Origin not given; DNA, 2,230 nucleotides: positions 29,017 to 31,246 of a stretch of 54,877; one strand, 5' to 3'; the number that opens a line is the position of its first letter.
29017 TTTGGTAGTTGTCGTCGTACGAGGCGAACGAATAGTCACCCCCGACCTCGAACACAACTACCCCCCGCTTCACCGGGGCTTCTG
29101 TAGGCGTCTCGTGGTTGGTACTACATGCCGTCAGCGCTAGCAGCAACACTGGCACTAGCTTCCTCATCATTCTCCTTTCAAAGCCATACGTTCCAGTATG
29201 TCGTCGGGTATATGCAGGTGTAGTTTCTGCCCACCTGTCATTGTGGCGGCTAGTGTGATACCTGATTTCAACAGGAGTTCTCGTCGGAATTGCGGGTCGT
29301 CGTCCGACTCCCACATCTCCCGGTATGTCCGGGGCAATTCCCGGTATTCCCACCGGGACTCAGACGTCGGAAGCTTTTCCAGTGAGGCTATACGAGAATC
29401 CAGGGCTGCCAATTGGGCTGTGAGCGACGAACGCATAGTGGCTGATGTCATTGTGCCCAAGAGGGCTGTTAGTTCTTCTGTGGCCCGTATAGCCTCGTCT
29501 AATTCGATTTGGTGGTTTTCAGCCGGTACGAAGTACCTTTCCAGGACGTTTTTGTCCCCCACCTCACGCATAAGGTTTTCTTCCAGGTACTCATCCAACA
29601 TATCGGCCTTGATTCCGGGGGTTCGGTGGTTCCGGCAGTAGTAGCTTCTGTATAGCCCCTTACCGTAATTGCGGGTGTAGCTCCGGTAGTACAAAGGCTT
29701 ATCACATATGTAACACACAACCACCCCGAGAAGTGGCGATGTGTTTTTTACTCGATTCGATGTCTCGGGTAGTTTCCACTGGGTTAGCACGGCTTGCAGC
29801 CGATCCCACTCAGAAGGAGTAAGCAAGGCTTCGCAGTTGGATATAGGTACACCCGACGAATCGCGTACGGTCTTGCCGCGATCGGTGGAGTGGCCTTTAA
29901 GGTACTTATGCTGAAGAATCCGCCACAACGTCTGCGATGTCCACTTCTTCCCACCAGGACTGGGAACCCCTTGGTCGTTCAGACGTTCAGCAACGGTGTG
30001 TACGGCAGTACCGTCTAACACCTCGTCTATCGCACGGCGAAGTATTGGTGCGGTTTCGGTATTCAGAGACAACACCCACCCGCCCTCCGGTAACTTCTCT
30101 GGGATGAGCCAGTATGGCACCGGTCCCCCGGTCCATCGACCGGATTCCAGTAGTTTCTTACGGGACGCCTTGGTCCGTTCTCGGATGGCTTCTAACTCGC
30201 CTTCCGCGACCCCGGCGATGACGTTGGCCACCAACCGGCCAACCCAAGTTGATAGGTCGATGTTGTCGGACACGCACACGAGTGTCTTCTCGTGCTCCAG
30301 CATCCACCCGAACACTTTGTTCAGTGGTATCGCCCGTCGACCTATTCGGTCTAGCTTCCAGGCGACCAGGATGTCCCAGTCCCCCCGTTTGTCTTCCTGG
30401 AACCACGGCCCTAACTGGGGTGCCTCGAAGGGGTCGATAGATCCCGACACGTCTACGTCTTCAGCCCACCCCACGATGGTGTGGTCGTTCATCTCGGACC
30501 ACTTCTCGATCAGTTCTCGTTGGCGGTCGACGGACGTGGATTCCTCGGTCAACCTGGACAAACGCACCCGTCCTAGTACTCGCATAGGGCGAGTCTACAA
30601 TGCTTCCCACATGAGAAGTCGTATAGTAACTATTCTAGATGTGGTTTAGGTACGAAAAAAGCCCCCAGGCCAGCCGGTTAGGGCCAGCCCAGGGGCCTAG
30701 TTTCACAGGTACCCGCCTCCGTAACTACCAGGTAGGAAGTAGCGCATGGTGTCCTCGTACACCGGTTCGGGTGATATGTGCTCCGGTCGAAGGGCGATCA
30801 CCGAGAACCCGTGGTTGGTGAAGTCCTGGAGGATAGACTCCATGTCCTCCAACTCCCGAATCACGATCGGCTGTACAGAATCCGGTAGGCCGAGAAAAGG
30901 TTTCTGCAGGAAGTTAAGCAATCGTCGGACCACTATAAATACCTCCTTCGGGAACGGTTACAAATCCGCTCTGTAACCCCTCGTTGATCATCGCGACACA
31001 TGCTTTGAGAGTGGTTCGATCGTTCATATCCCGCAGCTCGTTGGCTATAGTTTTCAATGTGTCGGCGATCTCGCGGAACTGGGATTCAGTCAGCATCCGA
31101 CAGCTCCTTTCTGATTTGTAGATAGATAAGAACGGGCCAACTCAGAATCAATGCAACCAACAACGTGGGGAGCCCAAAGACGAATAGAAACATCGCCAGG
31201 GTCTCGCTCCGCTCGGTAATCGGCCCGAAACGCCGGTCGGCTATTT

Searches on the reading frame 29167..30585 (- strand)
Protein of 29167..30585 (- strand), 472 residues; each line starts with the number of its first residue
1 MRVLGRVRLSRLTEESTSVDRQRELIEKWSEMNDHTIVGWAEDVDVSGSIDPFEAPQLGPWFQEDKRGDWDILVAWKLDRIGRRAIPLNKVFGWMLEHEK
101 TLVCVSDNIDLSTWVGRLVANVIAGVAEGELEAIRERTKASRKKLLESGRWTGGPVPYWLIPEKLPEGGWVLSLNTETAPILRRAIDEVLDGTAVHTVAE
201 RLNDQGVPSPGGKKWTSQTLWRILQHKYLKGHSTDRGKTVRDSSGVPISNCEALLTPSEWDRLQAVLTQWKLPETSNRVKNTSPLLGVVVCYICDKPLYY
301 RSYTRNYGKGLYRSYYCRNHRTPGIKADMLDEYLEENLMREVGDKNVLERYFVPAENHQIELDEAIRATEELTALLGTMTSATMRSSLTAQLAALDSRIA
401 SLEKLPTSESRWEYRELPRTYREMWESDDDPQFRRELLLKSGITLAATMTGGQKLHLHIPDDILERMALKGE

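Call 10: find_encoding_contigs(protein=window:29167-30585:-, flank=10000, max_places=10)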
Protein window:29167-30585:- (472 aa): 24 contigs read that carry it; 6 places shown.
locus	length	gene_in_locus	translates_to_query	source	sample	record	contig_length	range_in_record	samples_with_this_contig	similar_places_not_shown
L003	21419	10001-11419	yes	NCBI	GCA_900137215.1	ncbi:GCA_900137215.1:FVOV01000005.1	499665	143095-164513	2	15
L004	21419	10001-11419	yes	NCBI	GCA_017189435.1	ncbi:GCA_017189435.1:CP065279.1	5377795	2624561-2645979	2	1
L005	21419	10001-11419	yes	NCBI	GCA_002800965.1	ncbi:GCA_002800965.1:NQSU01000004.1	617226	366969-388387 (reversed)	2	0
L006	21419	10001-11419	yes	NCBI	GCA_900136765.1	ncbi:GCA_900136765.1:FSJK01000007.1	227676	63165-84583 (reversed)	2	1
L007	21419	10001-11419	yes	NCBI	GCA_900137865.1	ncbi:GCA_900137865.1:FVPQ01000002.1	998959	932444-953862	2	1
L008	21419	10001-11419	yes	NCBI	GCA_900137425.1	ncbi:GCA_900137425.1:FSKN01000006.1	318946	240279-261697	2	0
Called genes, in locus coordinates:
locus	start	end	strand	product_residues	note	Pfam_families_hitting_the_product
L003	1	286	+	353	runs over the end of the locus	PF00005:ABC_tran, PF13304:AAA_21 (faint), PF03459:TOBE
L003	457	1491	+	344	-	PF07174:FAP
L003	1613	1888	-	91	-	PF04226:Transgly_assoc (weak)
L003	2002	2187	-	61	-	-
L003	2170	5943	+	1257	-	PF00384:Molybdopterin, PF01568:Molydop_binding, PF00258:Flavodoxin_1, PF00667:FAD_binding_1, PF00175:NAD_binding_1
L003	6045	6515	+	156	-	PF02537:CRCB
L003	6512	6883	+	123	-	PF02537:CRCB, PF16083:Phage_holin_3_3 (weak)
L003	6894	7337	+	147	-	PF00582:Usp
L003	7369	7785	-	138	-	PF19694:DUF6194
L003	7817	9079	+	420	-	PF00994:MoCF_biosynth, PF02464:CinA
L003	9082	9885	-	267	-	-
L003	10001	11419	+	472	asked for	PF00239:Resolvase, PF07508:Recombinase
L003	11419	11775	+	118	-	-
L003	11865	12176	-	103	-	PF24457:DUF7572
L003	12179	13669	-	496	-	-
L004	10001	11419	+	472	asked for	PF00239:Resolvase, PF07508:Recombinase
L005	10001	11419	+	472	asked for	PF00239:Resolvase, PF07508:Recombinase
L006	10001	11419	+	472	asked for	PF00239:Resolvase, PF07508:Recombinase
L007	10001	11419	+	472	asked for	PF00239:Resolvase, PF07508:Recombinase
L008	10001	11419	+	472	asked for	PF00239:Resolvase, PF07508:Recombinase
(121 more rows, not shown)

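Call 21: search_dna_similar(query=window:29167-30585:-, collection=phages, mode=protein, max_rows=40, rows=spread)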
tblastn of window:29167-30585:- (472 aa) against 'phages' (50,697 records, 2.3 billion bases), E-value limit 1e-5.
Records with a match: 1178; places in all: 1183; records where one place covers at least 80% of the query: 823.
Best place of each record, by identity: >=99% 1; 80-90% 2; <60% 1175.
By first word of the organism name: Mycobacterium 580; Streptomyces 95; Staphylococcus 92; Arthrobacter 70; Streptococcus 60; Rhodococcus 49; Gordonia 38; Bacteriophage 28; Bacillus 17; Microbacterium 13; and 44 more.
By host as written in the record: Mycobacterium smegmatis mc2 155 417; Mycobacterium smegmatis mc#155 77; - 68; Arthrobacter globiformis B-2979 45; Rhodococcus erythropolis RIA 643 37; Mycobacterium smegmatis mc2155 34; Staphylococcus aureus 34; Gordonia terrae 3612 30; and 205 more.
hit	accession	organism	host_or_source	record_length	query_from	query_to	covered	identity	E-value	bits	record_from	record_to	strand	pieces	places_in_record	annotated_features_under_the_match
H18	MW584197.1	Mycobacterium phage prophiGD43A-4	Mycobacterium abscessus GD43A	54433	1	472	100%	100.0%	0e+0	963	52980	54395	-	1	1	93: serine integrase | 92: hypothetical protein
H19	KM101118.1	Mycobacterium phage Swirley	Mycobacterium smegmatis mc2 155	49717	1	468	99%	50.0%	7e-148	472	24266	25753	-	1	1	serine integrase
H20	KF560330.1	Mycobacterium phage Conspiracy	Mycobacterium smegmatis mc2 155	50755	1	468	99%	50.0%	3e-145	464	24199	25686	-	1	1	30: serine integrase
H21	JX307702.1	Mycobacterium phage Arturo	Mycobacterium smegmatis mc2 155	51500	1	449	95%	49.6%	1e-141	454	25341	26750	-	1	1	32: serine integrase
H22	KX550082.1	Rhodococcus phage Natosaleda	Rhodococcus erythropolis RIA 643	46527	1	468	99%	46.8%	4e-131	424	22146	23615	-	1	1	serine integrase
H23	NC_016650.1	Rhodococcus phage RGL3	Rhodococcus globerulus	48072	1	468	99%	45.3%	3e-123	401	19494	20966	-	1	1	integrase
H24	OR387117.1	Mycolicibacterium phage JSGardenL2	Mycolicibacterium aichiense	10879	1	455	96%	42.6%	8e-108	357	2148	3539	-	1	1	serine integrase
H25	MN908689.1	Arthrobacter phage DrSierra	Arthrobacter atrocyaneous NRRL B-2883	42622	1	446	94%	32.6%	2e-43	169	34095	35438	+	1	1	48: serine integrase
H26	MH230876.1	Mycobacterium phage ConceptII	Mycobacterium smegmatis mc2 155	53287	1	452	96%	30.6%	4e-50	189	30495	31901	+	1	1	39: integrase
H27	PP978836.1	Mycobacterium phage PSullivan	Mycobacterium smegmatis mc2 155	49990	1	452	96%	30.4%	5e-49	186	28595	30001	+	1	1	36: serine integrase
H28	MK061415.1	Mycobacterium phage Rhynn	Mycobacterium smegmatis mc2155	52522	1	429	91%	31.2%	4e-50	189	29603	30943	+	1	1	37: integrase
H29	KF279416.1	Mycobacterium phage SargentShorty9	Mycobacterium smegmatis mc2 155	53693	1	429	91%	31.1%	2e-49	187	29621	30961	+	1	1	integrase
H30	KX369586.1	Mycobacterium phage Papez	Mycobacterium smegmatis mc2 155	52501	1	429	91%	31.0%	2e-50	190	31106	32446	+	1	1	39: integrase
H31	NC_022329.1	Mycobacterium phage PhrostyMug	Mycobacterium smegmatis mc2 155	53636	1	429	91%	30.9%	6e-49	186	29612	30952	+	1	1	integrase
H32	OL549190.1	Mycobacterium phage Marge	Mycobacterium smegmatis mc#155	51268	1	429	91%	30.8%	5e-50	189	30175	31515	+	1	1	38: serine integrase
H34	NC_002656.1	Mycobacterium phage Bxb1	Mycobacterium smegmatis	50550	1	429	91%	30.5%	8e-50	188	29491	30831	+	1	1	gp35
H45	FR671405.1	Streptococcus phage V22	Streptococcus pneumoniae, strain V22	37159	6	402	84%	21.8%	3e-9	66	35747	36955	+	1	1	scaffold 3 | Integrase | HMMPfam hit to PF00239, Resolvase, score 1.1e-58 | HMMPfam hit to PF07508, Recombinase, score 1.2e-25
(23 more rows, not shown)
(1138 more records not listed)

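Call 31: find_related_loci(query=window:29167-30585:-, collection=viral_contigs, flank=3000)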
Query window:29167-30585:- (472 aa) in viral_contigs; peptide patterns used: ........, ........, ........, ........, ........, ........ (x = any residue, [..] = any of these).
15 stretches matched a pattern; 11 encode a relative of the query (tblastn E <= 1e-3); 10 distinct loci.
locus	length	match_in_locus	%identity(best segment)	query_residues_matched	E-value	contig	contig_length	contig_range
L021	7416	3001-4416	100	1-472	0e+0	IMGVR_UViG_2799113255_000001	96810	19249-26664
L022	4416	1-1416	100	1-472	0e+0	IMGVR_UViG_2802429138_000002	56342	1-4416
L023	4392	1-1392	100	9-472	0e+0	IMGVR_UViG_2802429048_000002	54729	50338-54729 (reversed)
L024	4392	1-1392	100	9-472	0e+0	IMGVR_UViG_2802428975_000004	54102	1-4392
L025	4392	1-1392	98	9-472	0e+0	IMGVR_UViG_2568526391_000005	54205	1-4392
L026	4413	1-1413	87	1-471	0e+0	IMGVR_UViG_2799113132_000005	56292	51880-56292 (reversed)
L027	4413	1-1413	87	1-471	0e+0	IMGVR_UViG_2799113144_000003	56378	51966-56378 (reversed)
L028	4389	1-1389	88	9-471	0e+0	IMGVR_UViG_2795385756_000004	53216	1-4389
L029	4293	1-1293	60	32-467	2e-176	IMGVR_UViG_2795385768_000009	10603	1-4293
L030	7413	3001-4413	88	1-471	0e+0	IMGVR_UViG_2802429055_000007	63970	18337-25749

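Call 41: get_annotated_region(hit=H19, flank=600)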
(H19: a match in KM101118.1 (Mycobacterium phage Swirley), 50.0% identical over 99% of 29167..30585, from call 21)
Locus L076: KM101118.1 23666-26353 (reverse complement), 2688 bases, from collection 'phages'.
description: Mycobacterium phage Swirley, complete genome.
organism: Mycobacterium phage Swirley (NCBI taxid 1527534)
taxonomy: Viruses; Duplodnaviria; Heunggongvirae; Uroviricota; Caudoviricetes; Benedictvirus; Benedictvirus swirley
host: Mycobacterium smegmatis mc2 155; source: soil; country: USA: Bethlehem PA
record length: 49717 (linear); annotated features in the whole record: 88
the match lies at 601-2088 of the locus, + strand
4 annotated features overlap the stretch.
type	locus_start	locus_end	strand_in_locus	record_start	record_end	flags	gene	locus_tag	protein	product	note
CDS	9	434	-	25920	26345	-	-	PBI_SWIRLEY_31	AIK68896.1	hypothetical protein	Xis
CDS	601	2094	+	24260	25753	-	-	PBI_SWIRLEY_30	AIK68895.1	serine integrase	Integrase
CDS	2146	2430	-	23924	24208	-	-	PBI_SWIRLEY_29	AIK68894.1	hypothetical protein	-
CDS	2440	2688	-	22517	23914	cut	-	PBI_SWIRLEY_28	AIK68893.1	minor tail protein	Minor tail protein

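Call 42: get_annotated_region(hit=H21, flank=600)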
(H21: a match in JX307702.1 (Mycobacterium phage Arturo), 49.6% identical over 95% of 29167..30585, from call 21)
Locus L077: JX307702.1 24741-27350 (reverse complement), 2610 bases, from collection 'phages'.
description: Mycobacterium phage Arturo, complete genome.
organism: Mycobacterium phage Arturo (NCBI taxid 2902839)
taxonomy: Viruses; Duplodnaviria; Heunggongvirae; Uroviricota; Caudoviricetes; Backyardiganvirus; Backyardiganvirus arturo
host: Mycobacterium smegmatis mc2 155; source: soil; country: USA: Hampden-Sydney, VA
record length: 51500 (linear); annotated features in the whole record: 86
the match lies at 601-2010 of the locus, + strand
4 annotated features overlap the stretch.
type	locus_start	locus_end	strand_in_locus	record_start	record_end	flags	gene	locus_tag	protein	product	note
CDS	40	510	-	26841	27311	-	33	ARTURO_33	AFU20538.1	hypothetical protein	gp33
CDS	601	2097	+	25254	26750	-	32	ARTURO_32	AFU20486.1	serine integrase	gp32; integrase (Y-int)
CDS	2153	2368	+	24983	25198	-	31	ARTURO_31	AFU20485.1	hypothetical protein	gp31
CDS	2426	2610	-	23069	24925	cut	30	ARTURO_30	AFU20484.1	minor tail protein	gp30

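Call 43: get_annotated_region(hit=H22, flank=600)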
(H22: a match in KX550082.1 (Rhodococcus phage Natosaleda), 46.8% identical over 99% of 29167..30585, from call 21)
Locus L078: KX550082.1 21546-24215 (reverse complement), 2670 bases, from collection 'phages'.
description: Rhodococcus phage Natosaleda, complete genome.
organism: Rhodococcus phage Natosaleda (NCBI taxid 1897541)
taxonomy: Viruses; Duplodnaviria; Heunggongvirae; Uroviricota; Caudoviricetes; Rerduovirus
host: Rhodococcus erythropolis RIA 643; source: soil; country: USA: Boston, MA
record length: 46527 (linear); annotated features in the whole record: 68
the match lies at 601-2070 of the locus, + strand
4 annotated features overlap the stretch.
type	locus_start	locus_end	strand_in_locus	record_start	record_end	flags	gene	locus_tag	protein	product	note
CDS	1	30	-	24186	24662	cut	-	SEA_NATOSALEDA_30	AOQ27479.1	hypothetical protein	excise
CDS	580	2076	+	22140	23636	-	-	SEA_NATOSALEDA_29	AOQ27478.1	serine integrase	integrase, (S-int)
CDS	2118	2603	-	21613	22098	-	-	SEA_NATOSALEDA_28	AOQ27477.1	hypothetical protein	-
CDS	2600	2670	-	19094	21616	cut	-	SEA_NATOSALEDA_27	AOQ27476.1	minor tail protein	putative tail protein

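Call 44: get_annotated_region(hit=H34, flank=1200)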
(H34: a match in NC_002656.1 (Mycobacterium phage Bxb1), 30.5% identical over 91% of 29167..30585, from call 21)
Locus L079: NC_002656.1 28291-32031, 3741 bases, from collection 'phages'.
description: Mycobacterium phage Bxb1, complete genome.
organism: Mycobacterium phage Bxb1 (NCBI taxid 2902907)
taxonomy: Viruses; Duplodnaviria; Heunggongvirae; Uroviricota; Caudoviricetes; Fromanvirus; Fromanvirus Bxb1
host: Mycobacterium smegmatis; source: -; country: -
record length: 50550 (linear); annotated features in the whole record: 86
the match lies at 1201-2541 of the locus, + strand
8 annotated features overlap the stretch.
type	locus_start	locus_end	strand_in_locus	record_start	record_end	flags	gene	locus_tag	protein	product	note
CDS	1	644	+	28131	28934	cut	-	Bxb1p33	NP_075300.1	minor tail protein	24.7 kD hypothetical protein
CDS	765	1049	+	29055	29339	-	-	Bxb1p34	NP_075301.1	gp34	9.7 kD hypothetical protein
CDS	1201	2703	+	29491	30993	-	-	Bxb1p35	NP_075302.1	gp35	integrase; 56.7 kD hypothetical protein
CDS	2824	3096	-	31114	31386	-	-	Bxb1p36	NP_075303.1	gp36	10.4 kD hypothetical protein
CDS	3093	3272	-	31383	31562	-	-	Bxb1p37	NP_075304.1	gp37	7.0 kD hypothetical protein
CDS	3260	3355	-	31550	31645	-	-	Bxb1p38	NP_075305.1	gp38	4.0 kD hypothetical protein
CDS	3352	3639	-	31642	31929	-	-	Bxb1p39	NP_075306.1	gp39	11.1 kD hypothetical protein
CDS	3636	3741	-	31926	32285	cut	-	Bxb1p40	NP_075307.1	gp40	related to D29 gp39 (51%); 13.8 kD hypothetical protein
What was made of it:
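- Closest known: Mycobacteriophage Bxb1 attP and integrase gp35. Different: The attP and attB sequences are unrelated. int is rightward after the tail genes in Bxb1, but leftward at the end of the early operon here (call 44).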

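Call 46: search_protein_families(library=pfam, proteins=[window:29167-30585:-], max_evalue=0.01)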
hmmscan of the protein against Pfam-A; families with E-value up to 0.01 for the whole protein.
window:29167-30585:- (472 aa): 4 families
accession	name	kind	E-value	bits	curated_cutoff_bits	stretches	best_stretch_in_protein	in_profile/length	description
PF00239.26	Resolvase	-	6.2e-20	72.2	23.3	1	7-151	5-145/145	Resolvase, N terminal domain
PF07508.19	Recombinase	-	1e-15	58.3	21.1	1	177-268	2-100/102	Recombinase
PF13408.12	Zn_ribbon_recom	-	0.00085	20.1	25.3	1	284-329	1-48/58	Recombinase zinc beta ribbon domain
PF20552.4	HTH_62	-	0.0037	17.7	27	1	193-225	36-68/72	Recombinase-like helix-turn-helix domain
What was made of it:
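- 29167..30585 (-): int, a 472-aa large serine recombinase. The start codon is the ATG at 30585-30583. Pfam Resolvase (E = 6e-20), Recombinase (E = 1e-15) and a weak zinc-ribbon match (call 46).
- On Large serine recombinase (phage serine integrase): PF00239, E = 6e-20, residues 7-151 (call 46). PF13408 scores 20.1 bits, below its 25.3 cutoff (call 46).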

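Call 47: search_solved_structures(query=window:29167-30585:-, max_evalue=0.001)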
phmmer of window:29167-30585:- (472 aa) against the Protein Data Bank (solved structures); distinct sequences matched with E-value up to 0.001: 12.
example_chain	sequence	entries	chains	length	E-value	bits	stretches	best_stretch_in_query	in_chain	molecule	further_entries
9iu2_A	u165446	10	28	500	8.2e-53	182.8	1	1-452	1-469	Integrase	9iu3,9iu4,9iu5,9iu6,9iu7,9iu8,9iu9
3guv_A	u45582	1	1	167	3.1e-11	45.8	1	12-153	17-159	Site-specific recombinase, resolvase family protein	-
4m6f_A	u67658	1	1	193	1.6e-08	36.8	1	70-157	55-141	DNA-invertase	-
3uj3_X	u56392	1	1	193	1.9e-08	36.6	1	70-156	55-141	DNA-invertase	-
2gm4_A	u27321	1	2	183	6.8e-06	28.1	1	68-149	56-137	Transposon gamma-delta resolvase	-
1zr2_A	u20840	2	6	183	6.4e-05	24.9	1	68-149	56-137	Transposon gamma-delta resolvase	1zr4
9dxh_A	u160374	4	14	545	0.00012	24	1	126-303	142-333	Resolvase homolog YokA | Site-specific recombinase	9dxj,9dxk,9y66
9dxd_A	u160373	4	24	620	0.00016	23.6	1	126-303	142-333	Resolvase homolog YokA,SPbeta prophage-derived uncharacterized protein YotN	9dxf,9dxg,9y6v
2gm5_A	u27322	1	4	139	0.00017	23.5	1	68-146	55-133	Transposon gamma-delta resolvase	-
1gdr_A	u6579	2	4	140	0.00056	21.8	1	68-149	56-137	GAMMA DELTA-RESOLVASE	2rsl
1gdt_A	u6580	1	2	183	0.00071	21.5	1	68-149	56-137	PROTEIN (GAMMA DELTA RESOLVASE)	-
3bvp_A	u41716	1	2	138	0.00072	21.5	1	4-132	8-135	TP901-1 Integrase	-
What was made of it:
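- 29167..30585 (-): PDB 9iu2, a 500-aa chain deposited only as 'Integrase', E = 8e-53, aligned from residue 1 (call 47).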

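Call 52: find_related_loci(query=A1, collection=viral_contigs, flank=400)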
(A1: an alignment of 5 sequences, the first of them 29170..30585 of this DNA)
Query A1 (472 aa) in viral_contigs; peptide patterns used: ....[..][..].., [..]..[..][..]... (x = any residue, [..] = any of these).
192 stretches matched a pattern; 105 encode a relative of the query (tblastn E <= 1e-3); the best 80 are kept; 80 distinct loci.
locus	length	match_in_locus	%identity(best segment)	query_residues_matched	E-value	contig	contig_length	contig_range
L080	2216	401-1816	100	1-472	0e+0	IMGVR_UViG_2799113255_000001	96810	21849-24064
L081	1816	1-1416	100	1-472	0e+0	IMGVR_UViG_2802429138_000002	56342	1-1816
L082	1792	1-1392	100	9-472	0e+0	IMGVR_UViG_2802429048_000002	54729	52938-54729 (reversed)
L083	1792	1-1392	100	9-472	0e+0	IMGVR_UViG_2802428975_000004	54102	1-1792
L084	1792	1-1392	98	9-472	0e+0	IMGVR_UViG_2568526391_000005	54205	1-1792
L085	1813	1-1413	87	1-471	0e+0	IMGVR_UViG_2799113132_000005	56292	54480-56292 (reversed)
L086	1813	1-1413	87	1-471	0e+0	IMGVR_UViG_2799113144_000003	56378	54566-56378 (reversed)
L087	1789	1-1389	88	9-471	0e+0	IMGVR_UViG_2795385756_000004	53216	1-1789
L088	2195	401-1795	57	1-467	0e+0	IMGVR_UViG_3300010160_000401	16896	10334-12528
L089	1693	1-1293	60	32-467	0e+0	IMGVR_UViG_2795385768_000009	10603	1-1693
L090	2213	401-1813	88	1-471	0e+0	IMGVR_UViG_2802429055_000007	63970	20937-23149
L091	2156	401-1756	56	1-465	1e-166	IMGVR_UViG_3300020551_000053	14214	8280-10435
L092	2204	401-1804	56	1-463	3e-166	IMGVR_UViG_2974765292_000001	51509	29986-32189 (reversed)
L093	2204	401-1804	54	1-470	3e-167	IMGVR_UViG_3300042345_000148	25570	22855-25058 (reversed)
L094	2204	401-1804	54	1-470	1e-164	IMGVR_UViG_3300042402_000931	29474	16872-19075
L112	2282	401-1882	47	1-468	7e-138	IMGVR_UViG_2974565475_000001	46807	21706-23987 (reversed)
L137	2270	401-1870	47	1-468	3e-137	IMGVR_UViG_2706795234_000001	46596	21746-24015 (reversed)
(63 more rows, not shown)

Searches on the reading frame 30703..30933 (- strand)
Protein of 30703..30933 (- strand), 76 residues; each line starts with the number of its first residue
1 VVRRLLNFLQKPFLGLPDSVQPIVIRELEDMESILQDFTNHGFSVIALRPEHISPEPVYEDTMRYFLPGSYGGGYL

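Call 46: search_protein_families(library=pfam, proteins=[window:30703-30933:-], max_evalue=0.01)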
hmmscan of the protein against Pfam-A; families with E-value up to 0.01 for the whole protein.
window:30703-30933:- (76 aa): 1 family
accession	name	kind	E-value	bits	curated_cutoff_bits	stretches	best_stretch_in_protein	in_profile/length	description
PF24373.1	DUF7529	-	0.0076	16.5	27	1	28-62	19-53/160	Family of unknown function (DUF7529)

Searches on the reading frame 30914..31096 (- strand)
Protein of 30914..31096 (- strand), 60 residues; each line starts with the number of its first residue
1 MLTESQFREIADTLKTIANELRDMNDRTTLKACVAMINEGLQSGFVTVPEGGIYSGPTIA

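Call 17: find_encoding_contigs(protein=window:30914-31096:-, flank=6000, max_places=8)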
Protein window:30914-31096:- (60 aa): 24 contigs read that carry it; 6 places shown.
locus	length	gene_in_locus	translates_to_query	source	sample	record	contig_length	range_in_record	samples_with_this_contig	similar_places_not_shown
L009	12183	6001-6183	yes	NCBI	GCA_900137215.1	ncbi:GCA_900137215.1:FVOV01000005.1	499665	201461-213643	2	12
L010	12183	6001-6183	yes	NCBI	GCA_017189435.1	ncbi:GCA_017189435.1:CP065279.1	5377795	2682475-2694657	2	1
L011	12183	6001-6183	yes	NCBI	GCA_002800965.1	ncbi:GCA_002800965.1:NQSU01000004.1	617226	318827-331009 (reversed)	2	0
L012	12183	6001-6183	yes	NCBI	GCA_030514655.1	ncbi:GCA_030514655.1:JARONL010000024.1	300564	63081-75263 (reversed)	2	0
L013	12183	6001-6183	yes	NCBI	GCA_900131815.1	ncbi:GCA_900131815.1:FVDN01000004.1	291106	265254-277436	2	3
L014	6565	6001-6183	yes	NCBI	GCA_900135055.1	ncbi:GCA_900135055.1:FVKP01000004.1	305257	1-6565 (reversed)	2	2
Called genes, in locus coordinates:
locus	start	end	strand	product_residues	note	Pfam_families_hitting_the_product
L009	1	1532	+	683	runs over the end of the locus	PF17975:RNR_Alpha, PF21995:RNR-II_ins_dom, PF02867:Ribonuc_red_lgC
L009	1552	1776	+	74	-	PF24202:DUF7427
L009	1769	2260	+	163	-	PF25690:Phage_gp49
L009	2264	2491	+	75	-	-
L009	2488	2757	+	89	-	PF13936:HTH_38 (weak)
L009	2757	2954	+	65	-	-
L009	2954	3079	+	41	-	-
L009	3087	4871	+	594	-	PF00476:DNA_pol_A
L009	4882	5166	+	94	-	-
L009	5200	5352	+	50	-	-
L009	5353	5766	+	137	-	-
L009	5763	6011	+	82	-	-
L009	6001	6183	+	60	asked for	-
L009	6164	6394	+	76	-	-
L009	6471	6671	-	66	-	-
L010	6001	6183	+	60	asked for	-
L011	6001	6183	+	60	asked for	-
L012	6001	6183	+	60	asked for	-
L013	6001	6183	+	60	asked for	-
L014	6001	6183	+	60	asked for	-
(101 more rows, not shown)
